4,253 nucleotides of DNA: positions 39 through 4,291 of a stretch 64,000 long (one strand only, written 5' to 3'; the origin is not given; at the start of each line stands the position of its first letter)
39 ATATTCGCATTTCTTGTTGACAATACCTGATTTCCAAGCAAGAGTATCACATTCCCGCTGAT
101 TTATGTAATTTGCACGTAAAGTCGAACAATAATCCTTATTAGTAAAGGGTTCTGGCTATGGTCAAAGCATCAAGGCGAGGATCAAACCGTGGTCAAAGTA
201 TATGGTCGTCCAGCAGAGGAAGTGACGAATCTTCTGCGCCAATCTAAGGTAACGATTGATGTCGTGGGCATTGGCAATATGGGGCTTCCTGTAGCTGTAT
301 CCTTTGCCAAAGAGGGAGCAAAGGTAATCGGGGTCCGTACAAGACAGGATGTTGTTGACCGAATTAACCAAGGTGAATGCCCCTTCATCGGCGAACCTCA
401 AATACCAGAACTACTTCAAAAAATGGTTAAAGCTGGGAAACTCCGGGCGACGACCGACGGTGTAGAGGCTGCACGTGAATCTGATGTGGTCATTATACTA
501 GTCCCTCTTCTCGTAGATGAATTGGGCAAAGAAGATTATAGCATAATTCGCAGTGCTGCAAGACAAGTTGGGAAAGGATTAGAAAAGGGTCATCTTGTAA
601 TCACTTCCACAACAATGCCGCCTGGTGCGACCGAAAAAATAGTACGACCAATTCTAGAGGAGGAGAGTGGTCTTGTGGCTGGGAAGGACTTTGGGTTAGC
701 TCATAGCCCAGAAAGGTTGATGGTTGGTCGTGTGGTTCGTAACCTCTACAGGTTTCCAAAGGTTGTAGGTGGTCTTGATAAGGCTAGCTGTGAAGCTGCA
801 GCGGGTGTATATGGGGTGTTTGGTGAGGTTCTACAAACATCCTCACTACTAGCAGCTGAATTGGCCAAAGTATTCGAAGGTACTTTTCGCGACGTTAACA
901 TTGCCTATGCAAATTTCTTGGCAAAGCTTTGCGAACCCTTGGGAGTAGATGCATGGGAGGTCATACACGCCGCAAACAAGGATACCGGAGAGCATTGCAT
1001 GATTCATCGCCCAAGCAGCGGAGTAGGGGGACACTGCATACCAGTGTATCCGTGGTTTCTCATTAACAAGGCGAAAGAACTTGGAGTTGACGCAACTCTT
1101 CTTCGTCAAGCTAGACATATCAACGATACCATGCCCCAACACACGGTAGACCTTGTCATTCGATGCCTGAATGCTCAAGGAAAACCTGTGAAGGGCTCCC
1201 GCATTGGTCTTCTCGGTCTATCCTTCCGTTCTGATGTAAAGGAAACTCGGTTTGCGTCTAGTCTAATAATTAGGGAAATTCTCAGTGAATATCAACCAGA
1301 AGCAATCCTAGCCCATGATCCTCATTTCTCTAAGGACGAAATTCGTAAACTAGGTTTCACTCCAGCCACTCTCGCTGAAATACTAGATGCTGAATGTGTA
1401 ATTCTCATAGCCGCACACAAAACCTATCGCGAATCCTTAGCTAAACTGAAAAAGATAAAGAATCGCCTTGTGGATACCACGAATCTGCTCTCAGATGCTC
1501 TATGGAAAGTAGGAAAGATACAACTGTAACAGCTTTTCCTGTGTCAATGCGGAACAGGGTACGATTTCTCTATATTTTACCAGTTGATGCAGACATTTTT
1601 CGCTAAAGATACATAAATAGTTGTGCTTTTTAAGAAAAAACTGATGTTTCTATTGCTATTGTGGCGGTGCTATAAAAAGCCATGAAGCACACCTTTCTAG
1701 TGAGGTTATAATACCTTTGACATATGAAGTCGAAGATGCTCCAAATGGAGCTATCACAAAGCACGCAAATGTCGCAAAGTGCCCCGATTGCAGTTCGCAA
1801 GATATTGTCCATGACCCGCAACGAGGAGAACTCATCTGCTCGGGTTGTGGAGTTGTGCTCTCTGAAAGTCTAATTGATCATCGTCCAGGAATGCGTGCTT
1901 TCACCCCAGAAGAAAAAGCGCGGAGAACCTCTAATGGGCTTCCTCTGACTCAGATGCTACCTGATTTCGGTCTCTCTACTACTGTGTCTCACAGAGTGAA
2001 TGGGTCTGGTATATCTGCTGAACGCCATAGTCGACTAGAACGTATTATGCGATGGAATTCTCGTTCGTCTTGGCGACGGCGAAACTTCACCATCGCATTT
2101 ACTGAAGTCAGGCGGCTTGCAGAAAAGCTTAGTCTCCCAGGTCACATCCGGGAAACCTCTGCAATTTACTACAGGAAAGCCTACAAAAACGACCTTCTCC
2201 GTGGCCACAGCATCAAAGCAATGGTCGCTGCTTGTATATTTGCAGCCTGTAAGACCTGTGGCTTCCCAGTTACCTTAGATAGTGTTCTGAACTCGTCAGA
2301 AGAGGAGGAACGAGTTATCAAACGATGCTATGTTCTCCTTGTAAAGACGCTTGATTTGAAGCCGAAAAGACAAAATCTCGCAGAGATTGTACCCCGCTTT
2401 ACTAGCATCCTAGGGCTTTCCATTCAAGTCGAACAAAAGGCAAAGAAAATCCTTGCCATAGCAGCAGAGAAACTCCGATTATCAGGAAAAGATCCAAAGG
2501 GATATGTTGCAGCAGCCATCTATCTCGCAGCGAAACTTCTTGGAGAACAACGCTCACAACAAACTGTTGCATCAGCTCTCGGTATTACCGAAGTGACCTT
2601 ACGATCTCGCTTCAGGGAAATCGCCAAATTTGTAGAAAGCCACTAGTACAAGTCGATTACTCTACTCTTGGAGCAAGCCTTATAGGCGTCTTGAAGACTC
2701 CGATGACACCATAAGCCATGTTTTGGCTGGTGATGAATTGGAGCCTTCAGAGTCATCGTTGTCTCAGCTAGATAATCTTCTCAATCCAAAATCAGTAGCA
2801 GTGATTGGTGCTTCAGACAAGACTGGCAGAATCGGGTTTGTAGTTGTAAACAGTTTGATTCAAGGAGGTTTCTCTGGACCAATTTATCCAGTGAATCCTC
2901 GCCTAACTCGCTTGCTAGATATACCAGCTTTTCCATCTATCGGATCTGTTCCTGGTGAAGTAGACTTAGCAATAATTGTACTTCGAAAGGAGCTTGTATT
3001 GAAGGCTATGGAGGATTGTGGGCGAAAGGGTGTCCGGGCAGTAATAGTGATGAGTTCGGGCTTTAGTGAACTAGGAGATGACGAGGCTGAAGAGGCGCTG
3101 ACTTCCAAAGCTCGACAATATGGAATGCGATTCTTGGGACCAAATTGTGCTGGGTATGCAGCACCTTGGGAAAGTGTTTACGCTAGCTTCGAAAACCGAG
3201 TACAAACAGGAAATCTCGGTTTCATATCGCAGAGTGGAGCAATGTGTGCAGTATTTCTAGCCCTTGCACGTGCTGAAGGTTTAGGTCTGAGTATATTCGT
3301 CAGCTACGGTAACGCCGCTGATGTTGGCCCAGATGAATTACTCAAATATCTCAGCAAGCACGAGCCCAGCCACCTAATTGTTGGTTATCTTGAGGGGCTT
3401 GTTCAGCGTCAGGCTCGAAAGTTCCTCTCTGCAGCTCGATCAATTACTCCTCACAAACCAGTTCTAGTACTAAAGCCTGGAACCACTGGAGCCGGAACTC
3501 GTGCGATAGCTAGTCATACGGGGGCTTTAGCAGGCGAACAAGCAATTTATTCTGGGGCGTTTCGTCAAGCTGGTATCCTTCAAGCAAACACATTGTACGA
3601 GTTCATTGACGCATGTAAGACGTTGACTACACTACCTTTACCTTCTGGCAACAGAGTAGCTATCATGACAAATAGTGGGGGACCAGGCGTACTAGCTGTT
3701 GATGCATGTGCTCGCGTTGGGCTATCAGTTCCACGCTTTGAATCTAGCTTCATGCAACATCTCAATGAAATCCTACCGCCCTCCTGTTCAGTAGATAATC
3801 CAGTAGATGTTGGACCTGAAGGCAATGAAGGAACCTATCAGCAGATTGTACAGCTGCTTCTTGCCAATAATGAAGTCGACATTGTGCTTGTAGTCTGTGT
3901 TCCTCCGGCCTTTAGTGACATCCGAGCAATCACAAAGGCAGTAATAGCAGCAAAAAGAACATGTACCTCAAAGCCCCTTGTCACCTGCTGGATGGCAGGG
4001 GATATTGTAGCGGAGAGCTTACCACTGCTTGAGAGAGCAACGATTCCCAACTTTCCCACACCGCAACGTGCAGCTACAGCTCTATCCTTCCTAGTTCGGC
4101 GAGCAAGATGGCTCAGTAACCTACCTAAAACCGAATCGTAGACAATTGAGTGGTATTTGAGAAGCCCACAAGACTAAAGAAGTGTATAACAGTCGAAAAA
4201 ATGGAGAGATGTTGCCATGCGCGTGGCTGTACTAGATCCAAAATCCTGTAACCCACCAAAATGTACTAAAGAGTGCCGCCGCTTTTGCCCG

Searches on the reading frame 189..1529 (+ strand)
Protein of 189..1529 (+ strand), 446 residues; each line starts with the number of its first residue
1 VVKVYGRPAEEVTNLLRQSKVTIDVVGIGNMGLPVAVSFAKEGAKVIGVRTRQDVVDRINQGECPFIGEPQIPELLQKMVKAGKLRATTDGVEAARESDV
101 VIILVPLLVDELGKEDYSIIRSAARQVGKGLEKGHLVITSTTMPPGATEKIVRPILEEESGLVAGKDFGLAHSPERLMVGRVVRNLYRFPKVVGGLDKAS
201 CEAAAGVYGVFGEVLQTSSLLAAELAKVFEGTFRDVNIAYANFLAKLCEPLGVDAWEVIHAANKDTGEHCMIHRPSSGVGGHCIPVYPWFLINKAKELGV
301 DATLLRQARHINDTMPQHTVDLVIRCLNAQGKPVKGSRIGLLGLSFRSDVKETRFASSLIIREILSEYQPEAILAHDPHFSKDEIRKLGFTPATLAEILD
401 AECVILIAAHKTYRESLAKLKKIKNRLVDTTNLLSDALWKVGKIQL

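Call 24: search_protein_families(library=pfam, proteins=[window:189-1529:+], max_evalue=0.001)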
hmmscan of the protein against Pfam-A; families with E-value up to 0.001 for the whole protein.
window:189-1529:+ (446 aa): 6 families
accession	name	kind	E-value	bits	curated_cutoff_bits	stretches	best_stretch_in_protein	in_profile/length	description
PF03721.20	UDPG_MGDP_dh_N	-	1.3e-37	129.6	27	1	22-202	2-181/187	UDP-glucose/GDP-mannose dehydrogenase family, NAD binding domain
PF00984.24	UDPG_MGDP_dh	-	2.6e-28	98.4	25.4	1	222-313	2-93/94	UDP-glucose/GDP-mannose dehydrogenase family, central domain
PF03720.21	UDPG_MGDP_dh_C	-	5e-12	46.5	30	1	341-434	2-101/103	UDP-glucose/GDP-mannose dehydrogenase family, UDP binding domain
PF03446.21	NAD_binding_2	-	2.8e-07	31.1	21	1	23-155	2-107/161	NAD binding domain of 6-phosphogluconate dehydrogenase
PF01210.29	NAD_Gly3P_dh_N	-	1.2e-05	25.8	23.1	1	23-136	2-111/158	NAD-dependent glycerol-3-phosphate dehydrogenase N-terminus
PF03807.23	F420_oxidored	-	0.00016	22.6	21.6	0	23-107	2-69/94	NADP oxidoreductase coenzyme F420-dependent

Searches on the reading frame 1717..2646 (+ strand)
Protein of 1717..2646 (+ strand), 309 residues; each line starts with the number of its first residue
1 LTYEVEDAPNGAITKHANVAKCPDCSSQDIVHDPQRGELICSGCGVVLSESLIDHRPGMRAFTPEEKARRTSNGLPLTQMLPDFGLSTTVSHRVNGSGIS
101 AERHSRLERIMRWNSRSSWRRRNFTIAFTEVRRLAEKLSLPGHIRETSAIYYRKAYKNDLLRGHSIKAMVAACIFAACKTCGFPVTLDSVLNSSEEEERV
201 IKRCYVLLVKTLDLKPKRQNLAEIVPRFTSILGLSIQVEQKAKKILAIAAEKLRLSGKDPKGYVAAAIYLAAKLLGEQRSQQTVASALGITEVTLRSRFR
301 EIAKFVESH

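Call 24: search_protein_families(library=pfam, proteins=[window:1717-2646:+], max_evalue=0.001)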
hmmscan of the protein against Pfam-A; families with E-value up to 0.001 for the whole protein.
window:1717-2646:+ (309 aa): 3 families
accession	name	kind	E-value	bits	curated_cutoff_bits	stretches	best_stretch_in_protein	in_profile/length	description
PF00382.24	TFIIB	-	1.5e-32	111.9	23.6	2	222-304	9-91/92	Transcription factor TFIIB repeat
PF08271.17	Zn_Ribbon_TF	-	1.1e-14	54.1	29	1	21-62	2-43/43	TFIIB zinc-binding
PF02984.24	Cyclin_C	-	2.5e-05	24.7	22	0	236-306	20-90/119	Cyclin, C-terminal domain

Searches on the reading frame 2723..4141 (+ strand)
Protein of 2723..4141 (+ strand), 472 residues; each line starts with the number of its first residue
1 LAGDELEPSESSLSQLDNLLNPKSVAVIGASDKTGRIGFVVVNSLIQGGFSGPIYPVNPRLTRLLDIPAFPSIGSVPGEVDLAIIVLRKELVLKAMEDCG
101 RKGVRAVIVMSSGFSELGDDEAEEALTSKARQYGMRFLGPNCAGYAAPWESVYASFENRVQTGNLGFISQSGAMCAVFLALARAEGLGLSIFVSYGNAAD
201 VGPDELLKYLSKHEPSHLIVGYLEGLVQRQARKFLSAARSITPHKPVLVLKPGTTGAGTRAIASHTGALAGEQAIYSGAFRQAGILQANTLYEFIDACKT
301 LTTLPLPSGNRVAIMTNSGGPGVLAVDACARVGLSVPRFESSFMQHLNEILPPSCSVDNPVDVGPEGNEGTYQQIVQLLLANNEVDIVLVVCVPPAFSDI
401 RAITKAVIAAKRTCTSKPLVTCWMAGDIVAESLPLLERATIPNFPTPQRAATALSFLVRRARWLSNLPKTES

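Call 24: search_protein_families(library=pfam, proteins=[window:2723-4141:+], max_evalue=0.001)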
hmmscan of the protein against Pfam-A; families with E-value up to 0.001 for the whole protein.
window:2723-4141:+ (472 aa): 4 families
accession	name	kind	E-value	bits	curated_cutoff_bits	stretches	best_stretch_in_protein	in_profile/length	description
PF13607.11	Succ_CoA_lig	-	1.8e-45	154.5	27.4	1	163-301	2-138/138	Succinyl-CoA ligase like flavodoxin domain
PF13380.12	CoA_binding_2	-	2.2e-23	83.3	22.8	1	23-145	1-113/116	CoA binding domain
PF19045.5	Ligase_CoA_2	-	5.8e-10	39.9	23.7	1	312-446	1-139/162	Ligase-CoA domain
PF02629.25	CoA_binding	-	9.1e-09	36.4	22.3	1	22-113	3-97/97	CoA binding domain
